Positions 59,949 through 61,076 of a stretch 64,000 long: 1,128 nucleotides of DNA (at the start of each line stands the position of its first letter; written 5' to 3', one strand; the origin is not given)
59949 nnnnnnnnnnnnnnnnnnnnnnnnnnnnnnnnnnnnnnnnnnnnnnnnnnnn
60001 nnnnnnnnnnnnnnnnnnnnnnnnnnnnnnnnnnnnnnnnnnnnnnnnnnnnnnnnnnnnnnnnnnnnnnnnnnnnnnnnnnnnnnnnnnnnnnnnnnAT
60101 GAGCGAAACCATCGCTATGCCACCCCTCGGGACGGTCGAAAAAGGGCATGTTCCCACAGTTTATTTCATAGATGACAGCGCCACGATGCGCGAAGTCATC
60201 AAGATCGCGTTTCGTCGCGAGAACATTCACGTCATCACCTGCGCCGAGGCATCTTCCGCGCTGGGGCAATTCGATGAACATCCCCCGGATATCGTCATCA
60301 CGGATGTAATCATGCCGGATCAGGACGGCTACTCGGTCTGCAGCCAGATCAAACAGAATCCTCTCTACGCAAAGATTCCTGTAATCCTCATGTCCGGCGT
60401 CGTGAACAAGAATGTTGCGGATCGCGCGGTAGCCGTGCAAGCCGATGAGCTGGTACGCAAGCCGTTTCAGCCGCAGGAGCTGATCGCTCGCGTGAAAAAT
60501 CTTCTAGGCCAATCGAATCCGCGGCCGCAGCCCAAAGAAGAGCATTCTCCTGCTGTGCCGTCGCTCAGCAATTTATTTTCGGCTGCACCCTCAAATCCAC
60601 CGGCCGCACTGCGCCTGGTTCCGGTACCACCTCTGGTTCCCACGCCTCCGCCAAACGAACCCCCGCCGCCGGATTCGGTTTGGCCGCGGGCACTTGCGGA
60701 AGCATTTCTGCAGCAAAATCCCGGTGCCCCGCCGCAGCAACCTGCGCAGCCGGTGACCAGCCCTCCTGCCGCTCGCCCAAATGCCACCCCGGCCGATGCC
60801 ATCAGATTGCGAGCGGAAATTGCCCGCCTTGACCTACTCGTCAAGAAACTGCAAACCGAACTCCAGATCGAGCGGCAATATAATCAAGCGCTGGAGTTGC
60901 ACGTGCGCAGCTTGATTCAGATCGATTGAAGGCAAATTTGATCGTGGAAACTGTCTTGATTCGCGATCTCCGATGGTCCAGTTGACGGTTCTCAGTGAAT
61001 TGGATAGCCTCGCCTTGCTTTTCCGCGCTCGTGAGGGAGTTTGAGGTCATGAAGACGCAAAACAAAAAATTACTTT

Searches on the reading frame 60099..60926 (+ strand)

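Call 28: search_protein_families(library=pfam, proteins=[window:60099-60926:+], max_evalue=0.001)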
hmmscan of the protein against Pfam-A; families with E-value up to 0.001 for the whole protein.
window:60099-60926:+ (276 aa): 1 family
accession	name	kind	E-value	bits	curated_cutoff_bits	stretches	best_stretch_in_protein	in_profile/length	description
PF00072.30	Response_reg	-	3.1e-24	85.7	30.2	1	22-133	2-111/111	Response regulator receiver domain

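Call 35: search_protein_families(library=ncbifam, proteins=[window:60099-60926:+], max_evalue=0.001)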
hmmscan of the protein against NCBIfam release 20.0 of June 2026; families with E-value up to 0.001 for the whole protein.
window:60099-60926:+ (276 aa): 87 families (the best 25 are shown)
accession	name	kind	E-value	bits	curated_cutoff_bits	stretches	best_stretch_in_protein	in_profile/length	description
NF045944.1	ResRegRpaBCyano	equivalog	9.1e-23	80.8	330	1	24-147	3-123/229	response regulator transcription factor RpaB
TIGR02154.1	PhoB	equivalog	2.6e-22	79.3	296.2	1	20-142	4-126/226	phosphate regulon transcriptional regulator PhoB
NF040689.1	MtrAB_MtrA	equivalog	6.4e-22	78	300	1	22-140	2-117/219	MtrAB system response regulator MtrA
NF007135.0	PRK09581.1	equivalog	8.5e-20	71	474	1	21-135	5-119/457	PleD family two-component system response regulator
NF008296.0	PRK11083.1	equivalog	1.3e-19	70.5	273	1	18-147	3-129/228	two-component system response regulator CreB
TIGR01818.1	ntrC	equivalog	1.4e-18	66.9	558.6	1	21-150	1-128/463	nitrogen regulation protein NR(I)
NF041733.1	resp_reg_CseB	equivalog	2.8e-18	66.1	350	1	20-149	2-128/228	two-component system response regulator CseB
NF033117.2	vanR_ACDEGLN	exception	3.5e-18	66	350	1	23-140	3-117/226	VanR-ABDEGLN family response regulator transcription factor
NF006900.1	PRK09390.1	equivalog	2.4e-16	59.9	255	1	19-149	5-133/203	response regulator FixJ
NF040534.1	resp_reg_YycF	equivalog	2.9e-16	59.4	340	1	21-141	3-120/231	response regulator YycF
NF033120.0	vanR_FM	exception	3e-16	59.8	460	1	21-149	6-131/231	vancomycin resistance response regulator transcription factor, VanR-F/VanR-M family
NF053854.1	RespRegPhoBBctds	equivalog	5.2e-16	58.7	270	1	23-149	3-128/225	two-component system response regulator PhoB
TIGR02875.1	spore_0_A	equivalog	1.6e-15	57.1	200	1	22-140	6-126/262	sporulation transcription factor Spo0A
NF012227.0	AdeR_RR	equivalog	3.3e-15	56.2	340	1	21-141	14-131/239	efflux system response regulator transcription factor AdeR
NF041367.1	CheY_Halo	equivalog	5.4e-15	55.8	200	1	22-134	2-112/114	chemotaxis protein CheY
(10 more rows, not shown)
